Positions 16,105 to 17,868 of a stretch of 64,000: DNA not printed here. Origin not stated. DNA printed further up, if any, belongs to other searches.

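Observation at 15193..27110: Oxygenase-heavy sugar or sugar-acid locus: four PhyH dioxygenases and a diiron protein around a dehydratase/aldolase core, with no dehydrogenase and no regulator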

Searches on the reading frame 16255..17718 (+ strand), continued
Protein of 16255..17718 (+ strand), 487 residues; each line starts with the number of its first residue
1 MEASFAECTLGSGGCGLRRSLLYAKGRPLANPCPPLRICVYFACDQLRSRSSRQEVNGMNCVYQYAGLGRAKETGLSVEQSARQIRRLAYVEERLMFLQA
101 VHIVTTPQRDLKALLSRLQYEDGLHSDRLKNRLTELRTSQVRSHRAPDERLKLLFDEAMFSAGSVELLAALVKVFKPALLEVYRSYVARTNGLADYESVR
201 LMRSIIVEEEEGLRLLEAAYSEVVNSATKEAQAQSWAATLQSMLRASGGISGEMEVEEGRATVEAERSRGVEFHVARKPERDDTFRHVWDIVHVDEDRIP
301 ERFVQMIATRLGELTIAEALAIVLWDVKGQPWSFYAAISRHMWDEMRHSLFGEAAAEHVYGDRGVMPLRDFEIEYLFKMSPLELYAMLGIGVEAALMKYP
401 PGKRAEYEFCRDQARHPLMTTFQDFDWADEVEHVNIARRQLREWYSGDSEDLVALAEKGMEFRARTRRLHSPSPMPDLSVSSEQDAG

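Call 20: search_protein_families(library=pfam, proteins=[L031:11442-12566:+, L031:13165-14469:+, L035:14145-14999:+, L031:6947-8839:+, L059:7979-8788:-, L028:13358-14326:-, L021:13432-14205:-, L016:14666-16015:-, L073:12186-12665:+, L067:12774-14270:+], max_evalue=0.001)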
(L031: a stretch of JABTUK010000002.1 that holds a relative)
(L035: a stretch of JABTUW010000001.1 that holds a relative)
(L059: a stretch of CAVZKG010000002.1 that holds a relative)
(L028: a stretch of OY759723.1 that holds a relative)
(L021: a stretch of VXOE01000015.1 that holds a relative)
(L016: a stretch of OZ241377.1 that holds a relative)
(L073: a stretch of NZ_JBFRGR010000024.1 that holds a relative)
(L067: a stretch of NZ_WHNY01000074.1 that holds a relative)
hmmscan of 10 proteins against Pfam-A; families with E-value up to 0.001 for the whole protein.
L031:11442-12566:+ (374 aa): 1 family
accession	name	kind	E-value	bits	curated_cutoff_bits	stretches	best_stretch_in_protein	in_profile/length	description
PF13378.12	MR_MLE_C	-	3.3e-56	190.9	29.4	1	132-360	2-218/219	Enolase C-terminal domain-like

L031:13165-14469:+ (434 aa): 2 families
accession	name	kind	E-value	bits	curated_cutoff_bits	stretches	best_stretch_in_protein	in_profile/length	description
PF07690.21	MFS_1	-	1e-22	81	33.4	2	256-421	5-170/347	Major Facilitator Superfamily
PF12832.13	MFS_1_like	-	5.2e-10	39.4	25.2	1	46-380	15-345/373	MFS_1 like family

L035:14145-14999:+ (284 aa): 10 families
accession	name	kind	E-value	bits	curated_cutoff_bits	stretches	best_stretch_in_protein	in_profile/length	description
PF01614.24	IclR_C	-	5e-49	166.6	24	1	100-270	3-174/174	Bacterial transcriptional regulator IclR C-terminal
PF09339.16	HTH_IclR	-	5.7e-19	68.1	22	1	31-81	1-51/52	IclR helix-turn-helix domain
PF25213.1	HVO_A0261_N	-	3.6e-06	27.2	35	1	30-89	9-63/86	HVO_A0261 N-terminal domain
PF12802.13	MarR_2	-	3.8e-06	27.4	27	1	49-80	21-52/61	MarR family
PF01047.28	MarR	-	2e-05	24.9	24.6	1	48-79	17-48/59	MarR family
PF01325.25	Fe_dep_repress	-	3.9e-05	24.2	26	1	44-79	18-53/60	Iron dependent repressor, N-terminal DNA binding domain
PF13545.12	HTH_Crp_2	-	3.9e-05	24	27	1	50-79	24-53/70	Crp-like helix-turn-helix domain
PF01022.26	HTH_5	-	0.00013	22.2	22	1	38-79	7-46/47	Bacterial regulatory protein, arsR family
PF13412.12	HTH_24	-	0.00048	20.1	21.9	0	46-79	15-48/48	Winged helix-turn-helix DNA-binding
PF13384.12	HTH_23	-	0.00082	19.6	24.6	0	36-77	8-46/50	Homeodomain-like domain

L031:6947-8839:+ (630 aa): 2 families
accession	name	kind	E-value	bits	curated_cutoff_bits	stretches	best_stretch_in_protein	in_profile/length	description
PF01314.23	AFOR_C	-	7.7e-101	338.4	27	1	241-623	22-385/385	Aldehyde ferredoxin oxidoreductase, domains 2 & 3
PF02730.20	AFOR_N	-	7.4e-74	248.2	29.8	1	7-207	1-199/199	Aldehyde ferredoxin oxidoreductase, N-terminal domain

L059:7979-8788:- (269 aa): 5 families
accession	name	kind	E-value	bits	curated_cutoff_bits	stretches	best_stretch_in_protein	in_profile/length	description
PF13561.12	adh_short_C2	-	4.4e-65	220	27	1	21-256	1-236/236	Enoyl-(Acyl carrier protein) reductase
PF00106.31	adh_short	-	6e-57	192.7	26.6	1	15-200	1-188/195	short chain dehydrogenase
PF08659.16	KR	-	7e-11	42.8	22.6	1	18-166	4-154/180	KR domain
PF01370.27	Epimerase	-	4.3e-05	23.5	20.9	1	18-114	2-89/240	NAD dependent epimerase/dehydratase family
PF23441.1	SDR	-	7.9e-05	22.6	27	1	65-198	65-198/258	SDR-like rossmann domain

L028:13358-14326:- (322 aa): 4 families
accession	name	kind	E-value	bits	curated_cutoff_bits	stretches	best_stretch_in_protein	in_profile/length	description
PF15902.12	Sortilin-Vps10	-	8.7e-23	81.2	33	2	14-119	1-114/446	Sortilin, neurotensin receptor 3,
PF14870.12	PSII_BNR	-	8.3e-10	38.8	27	1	42-120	23-100/303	Photosynthesis system II assembly factor YCF48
PF02012.26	BNR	-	7.5e-09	34.7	27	0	158-167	2-11/12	BNR/Asp-box repeat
PF15899.11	BNR_6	-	0.00021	21.5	27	0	295-307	1-13/14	BNR-Asp box repeat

L021:13432-14205:- (257 aa): 14 families
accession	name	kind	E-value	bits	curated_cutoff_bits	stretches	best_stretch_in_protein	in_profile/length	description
PF08241.18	Methyltransf_11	-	6.5e-26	91.2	21.2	1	50-146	1-95/95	Methyltransferase domain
PF13649.12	Methyltransf_25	-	1.9e-23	83.4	27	1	49-142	1-97/97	Methyltransferase domain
PF13847.12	Methyltransf_31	-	4e-23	82.1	27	1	44-149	2-112/145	Methyltransferase domain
PF13489.12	Methyltransf_23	-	1e-15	58.3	27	1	41-192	18-161/164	Methyltransferase domain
PF08242.18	Methyltransf_12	-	5.1e-15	56.4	30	1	50-144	1-98/98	Methyltransferase domain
PF01209.24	Ubie_methyltran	-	1.9e-14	54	20.1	1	28-162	32-164/233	ubiE/COQ5 methyltransferase family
PF03141.22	Methyltransf_29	-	6.1e-09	35.4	23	1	36-147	107-218/506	Putative S-adenosyl-L-methionine-dependent methyltransferase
PF05219.18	DREV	-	2e-06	27.6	26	1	44-155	93-195/265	DREV methyltransferase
PF08003.17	Methyltransf_9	-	2.1e-06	27.4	23.8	1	42-148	113-219/315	Protein of unknown function (DUF1698)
PF03848.20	TehB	-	7.1e-05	22.7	20.4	1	37-118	22-102/193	Tellurite resistance protein TehB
PF01135.25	PCMT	-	0.00012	22.4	20.3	1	36-104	64-135/210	Protein-L-isoaspartate(D-aspartate) O-methyltransferase (PCMT)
PF20922.3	Anamorsin_N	-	0.00047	20.3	27.1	1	101-149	41-90/163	Anamorsin, N-terminal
PF05148.21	Methyltransf_8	-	0.00065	20.1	27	0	46-149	73-159/219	Hypothetical methyltransferase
PF02353.26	CMAS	-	0.00089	19.1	27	0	28-147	45-165/273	Mycolic acid cyclopropane synthetase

L016:14666-16015:- (449 aa): 3 families
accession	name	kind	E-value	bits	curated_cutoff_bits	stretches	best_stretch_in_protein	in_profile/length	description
PF01546.33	Peptidase_M20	-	1.1e-24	87.9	24.6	1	76-441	2-205/206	Peptidase family M20/M25/M40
PF07687.19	M20_dimer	-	2.1e-07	31.3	21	1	192-341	2-101/107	Peptidase dimerisation domain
PF04389.22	Peptidase_M28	-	2.2e-05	24.7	21.3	1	60-162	1-82/193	Peptidase family M28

L073:12186-12665:+ (159 aa): 2 families
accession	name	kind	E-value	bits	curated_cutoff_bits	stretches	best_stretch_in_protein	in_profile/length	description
PF12867.12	DinB_2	-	4.6e-22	79.3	24.8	1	8-147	1-128/128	DinB superfamily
PF05163.17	DinB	-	0.00086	19.7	23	0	11-144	14-135/165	DinB family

L067:12774-14270:+ (498 aa): 1 family
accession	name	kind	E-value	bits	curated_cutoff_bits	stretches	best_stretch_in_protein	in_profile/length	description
PF02696.19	SelO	-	6.4e-115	385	22.8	1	16-466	6-463/466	Protein adenylyltransferase SelO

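Call 32: predict_structure(alignment_id=A1)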
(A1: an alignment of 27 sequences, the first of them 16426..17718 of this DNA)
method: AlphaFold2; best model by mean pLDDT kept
length: 430 residues; sequences in the alignment: 27
mean_pLDDT: 79.7   pTM: 0.83
mean pLDDT of the five models: 79.7, 77.0, 74.1, 71.8, 71.6
residues with pLDDT >= 90: 153; 70-90: 168; 50-70: 71; < 50: 38
segments of 3 or more residues with pLDDT < 50: 1-8, 340-345, 355-368, 425-430
pLDDT, mean of each block of 10 residues (from residue 1): 45 69 92 97 92 92 96 94 87 93 95 98 96 83 95 97 96 97 92 79 68 85 73 57 67 79 90 86 87 79 73 78 86 64 48 45 46 68 78 86 84 67 46
secondary structure, 60 per line:
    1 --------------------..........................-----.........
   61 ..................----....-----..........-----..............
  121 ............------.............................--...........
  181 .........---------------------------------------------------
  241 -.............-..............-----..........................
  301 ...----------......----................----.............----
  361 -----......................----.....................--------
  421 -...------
elements in order: H21-46 H52-78 H83-86 H92-101 H107-132 H139-167 H170-189 H242-254 H256-269 H275-303 H314-319 H324-339 H344-356 H366-387 H392-412

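Call 35: fold_search(model_id=the predicted structure, library=pdb)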
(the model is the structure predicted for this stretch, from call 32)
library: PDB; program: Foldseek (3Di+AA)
matches with E <= 10: 520; with E <= 0.001: 0
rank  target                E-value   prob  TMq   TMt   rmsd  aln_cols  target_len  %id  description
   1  8qai_A                6.9e-02  0.20  0.13  0.14  20.0       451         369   13  X-ray crystal structure of a de novo designed single-chain parallel coiled-coil alpha-helical barrel with 7 inner heli (released 2024-07-03)
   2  5d8s_D                8.5e-02  1.00  0.24  0.60   6.9       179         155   17  2.55A resolution structure of BfrB (E85A) from Pseudomonas aeruginosa (released 2015-09-23)
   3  4tof_A                9.6e-02  1.00  0.24  0.58   6.7       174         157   17  1.65A resolution structure of BfrB (C89S, K96C) crystal form 1 from Pseudomonas aeruginosa (released 2015-02-11)
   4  4tob_F                1.0e-01  1.00  0.24  0.59   6.9       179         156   16  1.95A resolution structure of BfrB (Q151L) from Pseudomonas aeruginosa (released 2015-02-11)
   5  1nf6_O                1.1e-01  1.00  0.23  0.51  10.0       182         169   18  X-ray structure of the Desulfovibrio desulfuricans bacterioferritin: the diiron site in different catalytic states ("c (released 2003-04-01)
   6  1nf6_F                1.1e-01  1.00  0.23  0.52  10.0       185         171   18  X-ray structure of the Desulfovibrio desulfuricans bacterioferritin: the diiron site in different catalytic states ("c (released 2003-04-01)
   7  9nhr_H                1.1e-01  1.00  0.23  0.55   7.3       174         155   18  Crystal structure of structure of WT BfrB from Pseudomonas aeruginosa in complex with a protein-protein interaction in (released 2025-06-18)
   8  4to9_B                1.2e-01  1.00  0.24  0.60   6.9       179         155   17  2.0A resolution structure of BfrB (N148L) from Pseudomonas aeruginosa (released 2015-02-11)
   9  9iig_M                1.3e-01  1.00  0.24  0.62   7.3       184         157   18  Cryo-EM structure of hetero-bacterioferritin SoBfr12 from Shewanella oneidensis (released 2025-04-30)
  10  4tob_B                1.4e-01  1.00  0.24  0.60   6.9       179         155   16  1.95A resolution structure of BfrB (Q151L) from Pseudomonas aeruginosa (released 2015-02-11)
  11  4tob_L                1.5e-01  1.00  0.21  0.53   7.8       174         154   14  1.95A resolution structure of BfrB (Q151L) from Pseudomonas aeruginosa (released 2015-02-11)
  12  3isf_C                1.6e-01  1.00  0.24  0.59   6.9       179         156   17  Structure of non-mineralized Bfrb (as-isolated) from Pseudomonas aeruginosa to 2.07A Resolution (released 2010-02-02)
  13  5d8q_A                1.6e-01  1.00  0.23  0.57   7.4       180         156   14  2.20A resolution structure of BfrB (L68A) from Pseudomonas aeruginosa (released 2015-09-23)
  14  3iq1_A                1.7e-01  1.00  0.25  0.65   5.5       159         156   18  Crystal structure of DPS protein from Vibrio cholerae O1, a member of a broad superfamily of ferritin-like diiron-carb (released 2009-09-08)
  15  3iq1_C                1.8e-01  1.00  0.26  0.66   5.5       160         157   19  Crystal structure of DPS protein from Vibrio cholerae O1, a member of a broad superfamily of ferritin-like diiron-carb (released 2009-09-08)
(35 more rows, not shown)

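Call 39: search_solved_structures(query=A1, max_evalue=10)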
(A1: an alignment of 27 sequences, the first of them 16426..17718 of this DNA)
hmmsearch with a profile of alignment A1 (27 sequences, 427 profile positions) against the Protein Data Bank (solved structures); distinct sequences matched with E-value up to 10: 1.
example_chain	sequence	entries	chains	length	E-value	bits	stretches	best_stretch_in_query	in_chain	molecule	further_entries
2vzb_A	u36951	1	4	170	0.12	14.3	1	50-169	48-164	PUTATIVE BACTERIOFERRITIN-RELATED PROTEIN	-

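Call 41: search_protein_families(library=pfam, proteins=[L038:7751-9073:+, L038:11272-12096:+, L038:12110-13204:-, L038:13101-15143:-, L038:13373-15091:+, L038:14726-15559:-, L038:15556-16542:-, L038:16546-17499:-, L038:17859-19298:-, L038:5032-7194:-], max_evalue=0.001)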
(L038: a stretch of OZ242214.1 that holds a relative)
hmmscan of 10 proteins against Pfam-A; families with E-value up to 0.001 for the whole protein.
L038:7751-9073:+ (440 aa): 1 family
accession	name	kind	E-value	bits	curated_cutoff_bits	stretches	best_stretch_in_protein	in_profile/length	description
PF05721.19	PhyH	-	1.8e-09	38.6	22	1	235-374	56-201/213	Phytanoyl-CoA dioxygenase (PhyH)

L038:11272-12096:+ (274 aa): 1 family
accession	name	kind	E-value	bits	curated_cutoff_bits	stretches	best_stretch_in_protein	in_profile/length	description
PF05721.19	PhyH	-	1.9e-40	139.8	22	1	19-227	1-213/213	Phytanoyl-CoA dioxygenase (PhyH)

L038:12110-13204:- (364 aa): 1 family
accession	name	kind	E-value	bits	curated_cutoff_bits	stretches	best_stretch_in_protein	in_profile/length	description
PF05721.19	PhyH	-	3.7e-13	50.7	22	1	103-277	1-203/213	Phytanoyl-CoA dioxygenase (PhyH)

L038:13101-15143:- (680 aa): 0 families

L038:13373-15091:+ (572 aa): 0 families

L038:14726-15559:- (277 aa): 1 family
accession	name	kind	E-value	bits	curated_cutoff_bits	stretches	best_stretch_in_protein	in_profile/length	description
PF05721.19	PhyH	-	1.5e-23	84.7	22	1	13-203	4-211/213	Phytanoyl-CoA dioxygenase (PhyH)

L038:15556-16542:- (328 aa): 1 family
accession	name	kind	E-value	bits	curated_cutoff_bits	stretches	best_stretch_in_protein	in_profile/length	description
PF05721.19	PhyH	-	1.2e-18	68.6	22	1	32-247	2-211/213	Phytanoyl-CoA dioxygenase (PhyH)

L038:16546-17499:- (317 aa): 1 family
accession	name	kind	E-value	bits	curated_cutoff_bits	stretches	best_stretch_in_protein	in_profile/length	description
PF01261.30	AP_endonuc_2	-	1.4e-38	133.5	31.1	1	27-255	1-230/249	Xylose isomerase-like TIM barrel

L038:17859-19298:- (479 aa): 2 families
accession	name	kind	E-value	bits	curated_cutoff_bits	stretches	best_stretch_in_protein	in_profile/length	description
PF04326.19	SLFN_AlbA_2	-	5.6e-20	72.5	25.3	1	30-140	1-117/118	Schlafen, AlbA_2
PF13749.12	HATPase_c_4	-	7.3e-19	68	26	1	315-402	1-89/89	Putative ATP-dependent DNA helicase recG C-terminal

L038:5032-7194:- (720 aa): 0 families
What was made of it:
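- Five PhyH genes surround PfkB and UNK430 in a Latescibacterota locus (call 41).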

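Call 80: search_protein_families(library=pfam, proteins=[L065:11524-13245:+, L078:12094-14043:-, L078:14201-15565:+, L078:17347-18435:+, L078:3710-6472:+, L080:4490-6796:-, L080:6839-8104:-, L075:7804-9030:+, L061:6818-8140:+, L074:8734-9969:+], max_evalue=0.001)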
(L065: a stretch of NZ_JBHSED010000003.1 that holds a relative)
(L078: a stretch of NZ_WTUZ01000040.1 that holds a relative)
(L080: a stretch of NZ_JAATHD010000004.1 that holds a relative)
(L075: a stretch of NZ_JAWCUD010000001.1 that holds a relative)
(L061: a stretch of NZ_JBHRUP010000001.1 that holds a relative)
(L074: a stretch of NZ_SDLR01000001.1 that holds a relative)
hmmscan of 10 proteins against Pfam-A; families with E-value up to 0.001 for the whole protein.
L065:11524-13245:+ (573 aa): 0 families

L078:12094-14043:- (649 aa): 2 families
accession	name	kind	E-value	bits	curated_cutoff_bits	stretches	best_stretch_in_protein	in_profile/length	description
PF06580.19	His_kinase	-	2.8e-23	82.4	25.2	1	428-506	1-81/81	Histidine kinase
PF02518.31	HATPase_c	-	8.4e-08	33.1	26.4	1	523-628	7-105/111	Histidine kinase-, DNA gyrase B-, and HSP90-like ATPase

L078:14201-15565:+ (454 aa): 2 families
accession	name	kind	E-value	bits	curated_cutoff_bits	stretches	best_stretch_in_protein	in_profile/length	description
PF01547.30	SBP_bac_1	-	1.2e-25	91.6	26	1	67-360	5-305/307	Bacterial extracellular solute-binding protein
PF13416.11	SBP_bac_8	-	7.3e-22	78.9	27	1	72-368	1-256/279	Bacterial extracellular solute-binding protein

L078:17347-18435:+ (362 aa): 3 families
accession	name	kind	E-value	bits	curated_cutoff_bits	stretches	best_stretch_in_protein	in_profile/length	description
PF01408.29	GFO_IDH_MocA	-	3.3e-21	76.7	24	1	11-127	2-119/120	Oxidoreductase family, NAD-binding Rossmann fold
PF02894.22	GFO_IDH_MocA_C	-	1.2e-12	48.6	22.9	1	149-351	10-218/218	Oxidoreductase family, C-terminal alpha/beta domain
PF22725.1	GFO_IDH_MocA_C3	-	6.4e-10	39.5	27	1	145-261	10-122/124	GFO/IDH/MocA C-terminal domain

L078:3710-6472:+ (920 aa): 0 families

L080:4490-6796:- (768 aa): 4 families
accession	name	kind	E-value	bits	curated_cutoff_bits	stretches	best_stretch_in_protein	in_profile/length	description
PF12833.13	HTH_18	-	1.3e-20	73.9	33.6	1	682-760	2-80/80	Helix-turn-helix domain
PF02743.24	dCache_1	-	3.9e-06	27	45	1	45-274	4-229/240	Cache domain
PF17853.6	GGDEF_2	-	1.1e-05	26.1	24.5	1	393-524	5-116/116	GGDEF-like domain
PF00165.29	HTH_AraC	-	1.2e-05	25.7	26.6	0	727-759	11-42/42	Bacterial regulatory helix-turn-helix proteins, AraC family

L080:6839-8104:- (421 aa): 1 family
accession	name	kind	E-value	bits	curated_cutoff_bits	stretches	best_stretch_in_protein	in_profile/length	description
PF14583.12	Pectate_lyase22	-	6.3e-21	75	30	1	20-420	3-381/386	Oligogalacturonate lyase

L075:7804-9030:+ (408 aa): 1 family
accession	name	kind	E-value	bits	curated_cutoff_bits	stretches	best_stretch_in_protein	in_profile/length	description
PF03793.24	PASTA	-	2e-12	47.3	23.2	1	346-406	2-64/64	PASTA domain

L061:6818-8140:+ (440 aa): 2 families
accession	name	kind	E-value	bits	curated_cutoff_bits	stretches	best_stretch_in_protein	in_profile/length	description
PF01547.30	SBP_bac_1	-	1.2e-25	91.6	26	1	58-346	12-306/307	Bacterial extracellular solute-binding protein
PF13416.11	SBP_bac_8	-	3.3e-25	89.9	27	1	58-361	1-264/279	Bacterial extracellular solute-binding protein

L074:8734-9969:+ (411 aa): 2 families
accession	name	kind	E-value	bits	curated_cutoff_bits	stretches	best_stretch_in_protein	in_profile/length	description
PF00557.29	Peptidase_M24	-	5.7e-36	124.7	23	1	176-383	2-208/208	Metallopeptidase family M24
PF01321.24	Creatinase_N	-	9.1e-09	36.4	22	1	30-168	1-128/128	Creatinase/Prolidase N-terminal domain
